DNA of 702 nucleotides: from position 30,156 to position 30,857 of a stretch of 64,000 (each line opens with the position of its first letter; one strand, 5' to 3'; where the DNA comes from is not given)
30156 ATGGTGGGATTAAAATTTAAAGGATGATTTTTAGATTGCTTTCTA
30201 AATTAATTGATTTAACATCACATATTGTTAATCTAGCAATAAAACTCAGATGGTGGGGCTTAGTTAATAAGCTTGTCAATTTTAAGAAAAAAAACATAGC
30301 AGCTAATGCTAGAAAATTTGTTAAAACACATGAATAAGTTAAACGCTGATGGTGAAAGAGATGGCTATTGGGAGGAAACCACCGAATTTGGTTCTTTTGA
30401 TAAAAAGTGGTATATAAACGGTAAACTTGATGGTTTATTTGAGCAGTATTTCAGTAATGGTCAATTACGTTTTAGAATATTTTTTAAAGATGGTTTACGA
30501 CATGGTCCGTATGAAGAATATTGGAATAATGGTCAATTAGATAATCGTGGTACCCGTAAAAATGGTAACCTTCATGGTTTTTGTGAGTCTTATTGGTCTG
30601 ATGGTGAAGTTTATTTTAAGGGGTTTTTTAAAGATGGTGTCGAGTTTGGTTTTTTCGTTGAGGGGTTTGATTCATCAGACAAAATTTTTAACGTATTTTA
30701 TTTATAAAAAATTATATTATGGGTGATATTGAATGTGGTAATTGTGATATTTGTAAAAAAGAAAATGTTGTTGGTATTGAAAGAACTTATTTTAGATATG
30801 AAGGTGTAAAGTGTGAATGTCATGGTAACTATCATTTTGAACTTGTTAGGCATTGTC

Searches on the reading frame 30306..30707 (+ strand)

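Call 46: search_protein_families(library=ncbifam, proteins=[window:30306-30707:+], max_evalue=0.01)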
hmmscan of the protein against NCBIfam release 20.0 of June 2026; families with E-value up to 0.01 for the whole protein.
window:30306-30707:+ (133 aa): 1 family
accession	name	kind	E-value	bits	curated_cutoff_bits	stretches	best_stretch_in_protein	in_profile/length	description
NF033566.1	adhes_LIC20035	equivalog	0.00011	21.2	250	1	14-100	112-199/434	LIC20035 family adhesin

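Call 47: search_protein_families(library=padloc, proteins=[window:30306-30707:+], max_evalue=0.01)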
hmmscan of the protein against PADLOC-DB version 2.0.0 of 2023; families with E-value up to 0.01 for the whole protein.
window:30306-30707:+ (133 aa): 0 families

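Call 48: search_protein_families(library=phrogs, proteins=[window:30306-30707:+], max_evalue=0.01)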
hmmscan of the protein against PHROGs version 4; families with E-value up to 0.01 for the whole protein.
window:30306-30707:+ (133 aa): 0 families
